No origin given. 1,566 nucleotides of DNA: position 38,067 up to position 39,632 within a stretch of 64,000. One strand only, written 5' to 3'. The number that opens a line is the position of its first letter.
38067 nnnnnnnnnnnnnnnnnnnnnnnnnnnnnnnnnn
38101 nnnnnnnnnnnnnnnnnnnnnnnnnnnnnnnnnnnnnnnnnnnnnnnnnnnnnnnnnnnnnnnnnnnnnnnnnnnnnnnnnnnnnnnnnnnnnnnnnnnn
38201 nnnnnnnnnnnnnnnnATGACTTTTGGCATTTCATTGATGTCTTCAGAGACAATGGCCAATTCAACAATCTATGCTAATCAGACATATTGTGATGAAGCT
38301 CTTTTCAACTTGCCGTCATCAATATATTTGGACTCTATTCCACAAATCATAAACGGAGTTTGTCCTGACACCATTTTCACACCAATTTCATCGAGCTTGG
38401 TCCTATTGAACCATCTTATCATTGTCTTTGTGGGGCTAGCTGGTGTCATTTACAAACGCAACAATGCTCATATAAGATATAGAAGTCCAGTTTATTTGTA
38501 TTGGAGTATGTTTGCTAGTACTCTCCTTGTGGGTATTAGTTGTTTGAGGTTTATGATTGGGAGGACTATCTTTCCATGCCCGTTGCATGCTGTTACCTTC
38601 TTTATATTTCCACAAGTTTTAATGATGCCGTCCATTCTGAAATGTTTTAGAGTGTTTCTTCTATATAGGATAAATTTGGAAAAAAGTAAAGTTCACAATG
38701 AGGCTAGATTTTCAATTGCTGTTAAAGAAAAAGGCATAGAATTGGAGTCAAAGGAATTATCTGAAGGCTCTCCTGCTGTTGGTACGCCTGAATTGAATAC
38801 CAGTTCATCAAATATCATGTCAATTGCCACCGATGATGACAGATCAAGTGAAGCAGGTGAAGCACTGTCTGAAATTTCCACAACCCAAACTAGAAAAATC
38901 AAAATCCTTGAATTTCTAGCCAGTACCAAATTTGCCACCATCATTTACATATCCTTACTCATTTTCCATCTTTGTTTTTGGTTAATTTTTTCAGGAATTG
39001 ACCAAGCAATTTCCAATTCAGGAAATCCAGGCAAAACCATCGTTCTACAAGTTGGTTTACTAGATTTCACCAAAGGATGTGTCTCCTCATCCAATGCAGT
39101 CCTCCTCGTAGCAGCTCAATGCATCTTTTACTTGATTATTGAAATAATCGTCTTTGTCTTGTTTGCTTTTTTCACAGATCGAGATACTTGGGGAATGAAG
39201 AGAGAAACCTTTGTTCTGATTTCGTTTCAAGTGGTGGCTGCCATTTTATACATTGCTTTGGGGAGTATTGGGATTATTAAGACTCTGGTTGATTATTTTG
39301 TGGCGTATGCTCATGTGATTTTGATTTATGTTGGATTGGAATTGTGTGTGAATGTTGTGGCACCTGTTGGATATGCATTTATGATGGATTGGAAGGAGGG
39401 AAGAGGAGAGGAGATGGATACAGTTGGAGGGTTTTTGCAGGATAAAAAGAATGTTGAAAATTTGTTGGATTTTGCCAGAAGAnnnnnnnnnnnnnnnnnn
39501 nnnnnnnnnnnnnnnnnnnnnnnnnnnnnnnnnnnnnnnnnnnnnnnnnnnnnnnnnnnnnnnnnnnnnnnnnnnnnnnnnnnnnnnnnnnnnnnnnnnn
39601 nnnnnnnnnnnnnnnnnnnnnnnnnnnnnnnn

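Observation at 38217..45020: Two adjacent 7TM-RGS fusion genes whose RGS domains are completed only after splicing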

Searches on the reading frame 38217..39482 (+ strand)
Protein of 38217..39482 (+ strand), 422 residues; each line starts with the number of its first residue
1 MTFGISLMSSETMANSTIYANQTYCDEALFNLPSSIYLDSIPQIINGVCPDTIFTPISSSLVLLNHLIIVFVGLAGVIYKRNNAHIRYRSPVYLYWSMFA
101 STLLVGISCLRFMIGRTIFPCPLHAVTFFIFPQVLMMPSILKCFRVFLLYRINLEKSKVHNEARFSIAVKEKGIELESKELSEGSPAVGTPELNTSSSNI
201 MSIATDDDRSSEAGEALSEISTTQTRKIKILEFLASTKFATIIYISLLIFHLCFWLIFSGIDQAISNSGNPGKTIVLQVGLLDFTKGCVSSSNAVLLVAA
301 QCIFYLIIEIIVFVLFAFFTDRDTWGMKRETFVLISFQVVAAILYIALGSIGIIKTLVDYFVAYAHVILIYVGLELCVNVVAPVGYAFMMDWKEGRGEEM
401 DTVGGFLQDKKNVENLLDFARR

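Call 55: predict_structure(alignment_id=A2)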
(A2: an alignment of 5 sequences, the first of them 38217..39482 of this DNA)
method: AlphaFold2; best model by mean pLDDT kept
length: 422 residues; sequences in the alignment: 5
mean_pLDDT: 60.0   pTM: 0.55
mean pLDDT of the five models: 60.0, 56.5, 53.5, 53.2, 42.4
residues with pLDDT >= 90: 0; 70-90: 141; 50-70: 153; < 50: 128
segments of 3 or more residues with pLDDT < 50: 1-51, 84-88, 171-219, 355-357, 397-404, 418-422
pLDDT, mean of each block of 10 residues (from residue 1): 35 34 40 42 39 62 80 74 53 72 78 66 69 70 70 68 56 44 34 32 30 42 69 79 83 78 69 54 61 67 79 79 66 77 69 53 66 70 66 56 48 49 36
secondary structure, 60 per line:
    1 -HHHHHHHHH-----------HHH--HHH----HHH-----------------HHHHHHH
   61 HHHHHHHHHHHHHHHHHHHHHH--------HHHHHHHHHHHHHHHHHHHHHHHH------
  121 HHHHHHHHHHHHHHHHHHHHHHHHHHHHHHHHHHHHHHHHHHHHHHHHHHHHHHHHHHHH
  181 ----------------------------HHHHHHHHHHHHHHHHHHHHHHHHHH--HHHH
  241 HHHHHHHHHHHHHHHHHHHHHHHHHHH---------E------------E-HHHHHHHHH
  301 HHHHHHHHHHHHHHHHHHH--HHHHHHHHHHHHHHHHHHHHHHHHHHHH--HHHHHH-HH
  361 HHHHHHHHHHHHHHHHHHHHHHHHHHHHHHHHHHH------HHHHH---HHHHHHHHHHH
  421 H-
elements in order: H2-10 H54-82 H91-114 H121-180 H209-234 H237-267 H292-319 H322-349 H352-357 H359-395 H402-406 H410-421
